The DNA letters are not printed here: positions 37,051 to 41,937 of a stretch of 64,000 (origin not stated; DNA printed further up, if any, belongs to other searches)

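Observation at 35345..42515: Minimal type VIIb-like secretion locus: EssC + EsaB without EssB/EsaA/WXG100, preceded by an M23-like hydrolase with no signal peptide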

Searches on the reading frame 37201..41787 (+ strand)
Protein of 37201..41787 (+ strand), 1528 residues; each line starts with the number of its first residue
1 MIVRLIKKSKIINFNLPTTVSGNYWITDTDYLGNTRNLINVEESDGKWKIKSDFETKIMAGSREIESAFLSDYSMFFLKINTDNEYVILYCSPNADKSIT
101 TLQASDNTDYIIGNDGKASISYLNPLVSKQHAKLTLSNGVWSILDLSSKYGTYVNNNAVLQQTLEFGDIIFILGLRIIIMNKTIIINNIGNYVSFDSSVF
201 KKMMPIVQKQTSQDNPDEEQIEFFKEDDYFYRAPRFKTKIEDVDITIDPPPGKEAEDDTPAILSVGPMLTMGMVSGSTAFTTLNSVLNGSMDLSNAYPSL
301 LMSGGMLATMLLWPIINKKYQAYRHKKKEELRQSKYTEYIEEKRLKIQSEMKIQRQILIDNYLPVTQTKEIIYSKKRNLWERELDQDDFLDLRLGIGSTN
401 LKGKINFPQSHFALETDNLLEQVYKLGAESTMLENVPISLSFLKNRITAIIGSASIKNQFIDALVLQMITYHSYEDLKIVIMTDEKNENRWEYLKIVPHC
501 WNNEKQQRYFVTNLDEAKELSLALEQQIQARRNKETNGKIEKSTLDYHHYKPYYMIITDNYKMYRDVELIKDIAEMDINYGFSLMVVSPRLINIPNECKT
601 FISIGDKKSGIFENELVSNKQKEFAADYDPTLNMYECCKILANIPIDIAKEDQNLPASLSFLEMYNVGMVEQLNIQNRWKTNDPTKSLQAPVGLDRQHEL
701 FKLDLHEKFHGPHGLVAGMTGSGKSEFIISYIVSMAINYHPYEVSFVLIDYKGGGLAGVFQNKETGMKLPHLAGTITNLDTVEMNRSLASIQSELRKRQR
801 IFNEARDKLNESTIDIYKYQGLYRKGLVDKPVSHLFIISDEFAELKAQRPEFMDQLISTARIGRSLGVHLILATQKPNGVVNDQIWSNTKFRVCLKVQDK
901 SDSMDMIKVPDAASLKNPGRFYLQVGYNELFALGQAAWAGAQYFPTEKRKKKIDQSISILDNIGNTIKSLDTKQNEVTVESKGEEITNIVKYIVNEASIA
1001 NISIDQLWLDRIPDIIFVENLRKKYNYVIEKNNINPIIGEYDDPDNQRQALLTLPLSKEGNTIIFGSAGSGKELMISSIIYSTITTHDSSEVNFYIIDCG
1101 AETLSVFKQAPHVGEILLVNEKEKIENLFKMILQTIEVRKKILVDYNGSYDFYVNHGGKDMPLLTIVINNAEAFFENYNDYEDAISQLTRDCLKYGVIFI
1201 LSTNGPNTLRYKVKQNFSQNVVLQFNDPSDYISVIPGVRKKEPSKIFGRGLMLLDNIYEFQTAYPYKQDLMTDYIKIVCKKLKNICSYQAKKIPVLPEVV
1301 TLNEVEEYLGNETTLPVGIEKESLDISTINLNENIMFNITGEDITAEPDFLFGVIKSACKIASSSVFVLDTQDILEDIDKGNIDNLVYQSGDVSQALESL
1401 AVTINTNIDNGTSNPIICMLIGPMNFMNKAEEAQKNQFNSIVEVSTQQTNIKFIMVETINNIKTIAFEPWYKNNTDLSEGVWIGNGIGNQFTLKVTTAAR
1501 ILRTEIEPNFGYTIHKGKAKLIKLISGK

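Call 3: search_protein_families(library=pfam, proteins=[window:37201-41787:+], max_evalue=0.1)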
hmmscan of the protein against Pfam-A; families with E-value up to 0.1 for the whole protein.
window:37201-41787:+ (1528 aa): 6 families
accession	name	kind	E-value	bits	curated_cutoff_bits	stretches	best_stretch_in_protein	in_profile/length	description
PF01580.24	FtsK_SpoIIIE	-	1.5e-39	136.2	24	2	675-877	5-219/221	FtsK/SpoIIIE family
PF00498.31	FHA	-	2.5e-11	44.3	20.7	1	110-170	1-64/67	FHA domain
PF16697.10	Yop-YscD_cpl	-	9.8e-06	26.2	33.2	1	107-170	16-81/94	Inner membrane component of T3SS, cytoplasmic domain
PF13555.12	AAA_29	-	0.0036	17.5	27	0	1053-1073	16-36/61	P-loop containing region of AAA domain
PF05872.18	HerA_C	-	0.031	13.4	22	0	705-766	15-71/502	Helicase HerA-like C-terminal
PF12775.13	AAA_7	-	0.057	13.4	25.8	0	1049-1094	23-69/181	P-loop containing dynein motor region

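Call 4: search_protein_families(library=ncbifam, proteins=[window:37201-41787:+], max_evalue=0.1)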
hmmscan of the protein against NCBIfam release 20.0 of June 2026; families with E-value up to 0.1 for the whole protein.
window:37201-41787:+ (1528 aa): 10 families
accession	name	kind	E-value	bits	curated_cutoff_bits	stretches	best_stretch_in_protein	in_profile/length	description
TIGR03928.1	T7_EssCb_Firm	equivalog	1e-300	1000.7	778.4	1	228-1524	4-1294/1296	type VII secretion protein EssC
TIGR03924.1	T7SS_EccC_a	equivalog_domain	2.1e-104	350.6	509.15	2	248-930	2-661/673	type VII secretion protein EccCa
TIGR03925.1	T7SS_EccC_b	equivalog_domain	3.5e-68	230.3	346.55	2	989-1405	2-436/564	type VII secretion protein EccCb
NF007615.0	PRK10263.1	equivalog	1.6e-15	56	1566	2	711-919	1010-1228/1355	DNA translocase FtsK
NF041660.2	oxygluDhInhib_OdhI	equivalog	2.4e-05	24.2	200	1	124-180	72-128/130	oxoglutarate dehydrogenase inhibitor Odhl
NF049868.1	FhaB_Rv0019c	equivalog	3.6e-05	23.9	125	1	108-162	86-140/158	FHA domain-containing protein FhaB/FipA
NF033760.1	gliding_GltG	equivalog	0.00028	19.5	650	1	127-183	43-100/650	adventurous gliding motility protein GltG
NF041214.1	plasmid_TraB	equivalog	0.00046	18.8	800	0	1038-1204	225-386/639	plasmid transfer protein TraB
NF052573.1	HisKinEspAMyxo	equivalog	0.0052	14.9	1400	1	98-172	36-111/755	serine histidine kinase EspA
NF042943.1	HerA_antiphage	equivalog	0.054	12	800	0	421-482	132-191/566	anti-phage-associated helicase HerA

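Call 10: find_related_loci(query=window:37201-41787:+, collection=genome_contigs, flank=10000)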
Query window:37201-41787:+ (1528 aa) in genome_contigs; peptide patterns used: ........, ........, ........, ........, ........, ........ (x = any residue, [..] = any of these).
76 stretches matched a pattern; 67 encode a relative of the query (tblastn E <= 1e-3); 67 distinct loci.
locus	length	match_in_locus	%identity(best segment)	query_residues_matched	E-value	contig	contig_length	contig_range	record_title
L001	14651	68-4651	83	1-1528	0e+0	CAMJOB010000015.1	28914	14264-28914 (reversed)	MAG: uncultured Firmicutes bacterium isolate SRR12081297_bin.72_metaWRAP_v1.3_MAG genome assembly, contig: ERZ12289777.2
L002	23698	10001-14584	82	1-1528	0e+0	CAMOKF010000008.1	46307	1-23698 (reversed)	MAG: uncultured Firmicutes bacterium isolate SRR873608_bin.62_metaWRAP_v1.3_MAG genome assembly, contig: NODE_1703_lengt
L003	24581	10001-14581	81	1-1528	0e+0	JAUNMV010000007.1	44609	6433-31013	MAG: Bacilli bacterium isolate S32M_St_metabat_15 NODE_528_length_44609_cov_9.601787, whole genome shotgun sequence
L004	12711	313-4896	82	1-1528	0e+0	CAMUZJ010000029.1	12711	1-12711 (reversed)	MAG TPA_asm: uncultured Firmicutes bacterium isolate SRR8387720_bin.18_metaWRAP_v1.3_MAG genome assembly, contig: ERZ142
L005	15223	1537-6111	70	1-1526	0e+0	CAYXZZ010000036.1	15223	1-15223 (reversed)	MAG TPA_asm: uncultured Mycoplasma sp. isolate SRP315200_co2_747 genome assembly, contig: NODE_4364_length_15223_cov_13.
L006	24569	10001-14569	69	1-1526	0e+0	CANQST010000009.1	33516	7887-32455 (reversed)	MAG: uncultured Bacilli bacterium isolate Lapin-032__bin60 genome assembly, contig: Lapin-032__NODE_2116_length_33516_co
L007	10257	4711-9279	69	1-1526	0e+0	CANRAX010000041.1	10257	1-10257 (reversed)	MAG: uncultured Bacilli bacterium isolate Lapin-016__bin45 genome assembly, contig: Lapin-016__NODE_5943_length_10257_co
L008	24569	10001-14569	70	1-1526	0e+0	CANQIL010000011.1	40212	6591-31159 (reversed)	MAG: uncultured Bacilli bacterium isolate Lapin-028__bin30 genome assembly, contig: Lapin-028__NODE_998_length_40212_cov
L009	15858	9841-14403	69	1-1526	0e+0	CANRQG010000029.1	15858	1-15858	MAG: uncultured Bacilli bacterium isolate Lapin-017__bin44 genome assembly, contig: Lapin-017__NODE_2260_length_15858_co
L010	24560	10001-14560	68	1-1526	0e+0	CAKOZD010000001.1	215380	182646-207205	MAG: uncultured Bacilli bacterium isolate REFINED_METABAT215_TOP10_CONTIGS_1500_ASSEMBLY_K77_MERGED__Hadza_MoBio_hadza-A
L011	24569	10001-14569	69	1-1526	0e+0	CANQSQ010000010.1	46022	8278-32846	MAG: uncultured Bacilli bacterium isolate Lapin-026__bin111 genome assembly, contig: Lapin-026__NODE_803_length_46022_co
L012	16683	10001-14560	67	1-1526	0e+0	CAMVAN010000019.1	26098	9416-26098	MAG TPA_asm: uncultured Bacillales bacterium isolate SRR8387716_bin.66_metaWRAP_v1.3_MAG genome assembly, contig: ERZ142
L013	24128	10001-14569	67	1-1526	0e+0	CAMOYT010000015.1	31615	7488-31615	MAG: uncultured Firmicutes bacterium isolate SRR873602_bin.119_metaWRAP_v1.3_MAG genome assembly, contig: NODE_2234_leng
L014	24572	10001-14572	67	1-1526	0e+0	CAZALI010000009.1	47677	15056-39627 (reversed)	MAG TPA_asm: uncultured Muribaculaceae bacterium isolate SRP278969_co1_164 genome assembly, contig: NODE_529_length_4767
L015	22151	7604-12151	68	1-1526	0e+0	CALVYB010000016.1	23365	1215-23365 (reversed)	MAG: uncultured Bacilli bacterium isolate BRZ_LS__bin9 genome assembly, contig: BRZ_LS__NODE_1311_length_23365_cov_15.03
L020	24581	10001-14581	83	1-1528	0e+0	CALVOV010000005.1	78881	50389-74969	MAG: uncultured Bacilli bacterium isolate BRZ_QD__bin2 genome assembly, contig: BRZ_QD__NODE_414_length_78881_cov_6.0898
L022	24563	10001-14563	68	1-1526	0e+0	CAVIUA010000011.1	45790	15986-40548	bacterium isolate H07617-L1_cleanbin_000037 genome assembly, contig: Spades_H07617-L1_contig_407, whole genome shotgun s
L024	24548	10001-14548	68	1-1526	0e+0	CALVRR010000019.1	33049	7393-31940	MAG: uncultured Bacilli bacterium isolate BRZ_NH__bin11 genome assembly, contig: BRZ_NH__NODE_774_length_33049_cov_15.44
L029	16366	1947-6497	66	1-1528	0e+0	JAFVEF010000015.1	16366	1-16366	MAG: Bacilli bacterium isolate RGIG5090 Roe_deer_Rumen.Co__c363361, whole genome shotgun sequence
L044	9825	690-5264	70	1-1528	0e+0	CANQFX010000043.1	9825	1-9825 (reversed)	MAG: uncultured Bacilli bacterium isolate Lapin-008__bin25 genome assembly, contig: Lapin-008__NODE_6919_length_9825_cov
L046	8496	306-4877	50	1-1525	0e+0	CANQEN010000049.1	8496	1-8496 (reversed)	MAG: uncultured Bacilli bacterium isolate Lapin-007__bin2 genome assembly, contig: Lapin-007__NODE_3617_length_8496_cov_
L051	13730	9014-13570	46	1-1525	0e+0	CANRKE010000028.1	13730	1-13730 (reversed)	MAG: uncultured Bacilli bacterium isolate Lapin-024__bin21 genome assembly, contig: Lapin-024__NODE_5683_length_13730_co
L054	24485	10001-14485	42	14-1527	0e+0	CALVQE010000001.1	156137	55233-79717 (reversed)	MAG: uncultured Bacilli bacterium isolate BRZ_FK__bin21 genome assembly, contig: BRZ_FK__NODE_112_length_156137_cov_20.4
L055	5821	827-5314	43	14-1528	0e+0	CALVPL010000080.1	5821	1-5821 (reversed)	MAG: uncultured Bacilli bacterium isolate E12__bin133 genome assembly, contig: E12__k127_191305, whole genome shotgun se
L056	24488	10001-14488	43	14-1528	0e+0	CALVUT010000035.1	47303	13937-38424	MAG: uncultured Bacilli bacterium isolate E0_RM__bin3 genome assembly, contig: E0_RM__k127_307812, whole genome shotgun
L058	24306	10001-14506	43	14-1528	0e+0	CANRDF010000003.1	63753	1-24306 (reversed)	MAG: uncultured Bacilli bacterium isolate Lapin-026__bin92 genome assembly, contig: Lapin-026__NODE_455_length_63753_cov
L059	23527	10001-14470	42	14-1528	0e+0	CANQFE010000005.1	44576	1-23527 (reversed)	MAG: uncultured Bacilli bacterium isolate Lapin-008__bin14 genome assembly, contig: Lapin-008__NODE_1023_length_44576_co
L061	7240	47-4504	43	14-1528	0e+0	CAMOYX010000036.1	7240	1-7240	MAG: uncultured Tenericutes bacterium isolate SRR873600_bin.2_metaWRAP_v1.3_MAG genome assembly, contig: NODE_25220_leng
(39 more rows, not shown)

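Call 24: search_protein_families(library=pfam, proteins=[L054:9213-9863:+, L054:14496-14744:+, L054:14822-15121:+, L054:15114-15413:+, L054:15418-15816:+, L054:15835-24390:+, L046:5478-6137:+, L046:6252-7304:+, L051:7734-8072:-, L051:8149-8445:-], max_evalue=0.1)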
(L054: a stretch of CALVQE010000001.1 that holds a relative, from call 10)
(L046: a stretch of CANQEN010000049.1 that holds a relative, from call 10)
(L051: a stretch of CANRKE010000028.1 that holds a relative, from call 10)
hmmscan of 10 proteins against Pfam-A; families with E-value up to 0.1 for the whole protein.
L054:9213-9863:+ (217 aa): 3 families
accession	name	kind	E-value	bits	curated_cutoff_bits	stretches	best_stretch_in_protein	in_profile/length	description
PF06013.18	WXG100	-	1.5e-07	32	27.3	1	130-216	4-86/86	Proteins of 100 residues with WXG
PF07798.16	CCDC90-like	-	0.012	15.9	33.5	1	61-167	1-106/175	Coiled-coil domain-containing protein 90-like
PF08718.16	GLTP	-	0.036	14.7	25.6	1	57-129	3-66/147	Glycolipid transfer protein (GLTP)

L054:14496-14744:+ (83 aa): 1 family
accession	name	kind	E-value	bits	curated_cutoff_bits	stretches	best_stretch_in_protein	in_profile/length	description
PF08817.16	YukD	-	0.0017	19.5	27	1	6-82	2-76/76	WXG100 protein secretion system (Wss), protein YukD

L054:14822-15121:+ (100 aa): 6 families
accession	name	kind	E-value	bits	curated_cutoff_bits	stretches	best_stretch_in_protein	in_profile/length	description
PF06013.18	WXG100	-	7.1e-08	33.1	27.3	1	12-90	8-85/86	Proteins of 100 residues with WXG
PF15619.11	Lebercilin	-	0.0057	16.7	34.3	1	56-98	74-116/193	Ciliary protein causing Leber congenital amaurosis disease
PF14523.12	Syntaxin_2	-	0.011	16.2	26.5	1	11-76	37-98/134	Syntaxin-like protein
PF00823.25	PPE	-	0.043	14.3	26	1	13-87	23-97/165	PPE family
PF04108.17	ATG17_like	-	0.073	13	43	1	13-99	220-311/355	Autophagy protein ATG17-like domain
PF19658.4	DUF6161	-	0.085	12.7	27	1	21-96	10-74/216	Family of unknown function (DUF6161)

L054:15114-15413:+ (100 aa): 1 family
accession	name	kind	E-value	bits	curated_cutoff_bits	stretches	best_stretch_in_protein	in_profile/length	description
PF06013.18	WXG100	-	6.6e-06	26.8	27.3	1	8-91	4-85/86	Proteins of 100 residues with WXG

L054:15418-15816:+ (133 aa): 15 families
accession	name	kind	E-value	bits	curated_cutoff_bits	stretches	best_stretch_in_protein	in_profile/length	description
PF18709.6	DLP_helical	-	0.0024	17.7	25.5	1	30-97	269-334/340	Dynamin-like helical domain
PF01385.25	OrfB_IS605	-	0.0058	17.3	30.5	1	38-99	26-89/120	Probable transposase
PF06005.17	ZapB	-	0.011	16.6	31.5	1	71-127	11-67/71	Cell division protein ZapB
PF19284.4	Arc_MA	-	0.012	16.1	28.5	1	78-127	14-58/108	Arc MA domain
PF04325.18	DUF465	-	0.014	15.8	25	0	80-115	8-37/48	Protein of unknown function (DUF465)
PF04048.20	Sec8_N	-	0.02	15.3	26.8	1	46-125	50-132/142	Exocyst complex component Sec8 N-terminal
PF08429.16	PLU-1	-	0.025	14.2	28.5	1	53-126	238-307/338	PLU-1-like protein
PF02949.25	7tm_6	-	0.039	13.4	25.8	1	51-83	164-196/313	7tm Odorant receptor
PF23907.1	DUF7249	-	0.05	15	27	1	17-93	13-85/93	Family of unknown function (DUF7249)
PF19174.5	DUF5856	-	0.058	14.9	34.6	1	54-132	11-90/94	Family of unknown function (DUF5856)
PF18595.6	Nuf2_DHR10-like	-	0.06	13.9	28.4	0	61-122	33-94/117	Nuf2, DHR10-like domain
PF08167.18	RIX1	-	0.069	13.3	27.4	0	63-88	104-129/193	rRNA processing/ribosome biogenesis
PF08663.15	HalX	-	0.07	14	23.2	0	78-100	35-57/68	HalX domain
PF04977.20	DivIC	-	0.074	13.3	28.9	0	63-102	16-55/80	Septum formation initiator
PF05714.16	PFam54_60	-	0.076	13.1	27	1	16-120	81-185/185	Borrelia Bbcrasp-1 domain containing protein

L054:15835-24390:+ (2852 aa): 0 families

L046:5478-6137:+ (220 aa): 2 families
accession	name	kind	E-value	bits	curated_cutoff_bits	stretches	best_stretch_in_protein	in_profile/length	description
PF12993.12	DUF3877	-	0.037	14.4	27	1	131-213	3-89/173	Domain of unknown function, E. rectale Gene description (DUF3877)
PF06304.16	DUF1048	-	0.061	14.2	29.6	0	111-176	28-96/102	Protein of unknown function (DUF1048)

L046:6252-7304:+ (351 aa): 1 family
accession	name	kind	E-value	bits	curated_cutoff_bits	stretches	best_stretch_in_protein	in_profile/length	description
PF06240.19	COXG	-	0.097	12.8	22.2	0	188-262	22-94/140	Carbon monoxide dehydrogenase subunit G (CoxG)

L051:7734-8072:- (112 aa): 5 families
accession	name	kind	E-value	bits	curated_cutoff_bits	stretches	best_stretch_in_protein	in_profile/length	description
PF10145.14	PhageMin_Tail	-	0.0071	16.7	33.2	1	24-94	74-140/201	Phage-related minor tail protein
PF07996.16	T4SS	-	0.024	15.4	24.7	1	44-111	85-149/197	Type IV secretion system proteins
PF11560.13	LAP2alpha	-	0.044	13.7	25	1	26-84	132-190/234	Lamina-associated polypeptide 2 alpha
PF09074.15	Mer2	-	0.064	13.5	27.7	1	48-111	116-179/193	Mer2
PF05335.18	DUF745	-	0.08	13.1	33.3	1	32-108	71-142/183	Protein of unknown function (DUF745)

L051:8149-8445:- (98 aa): 0 families
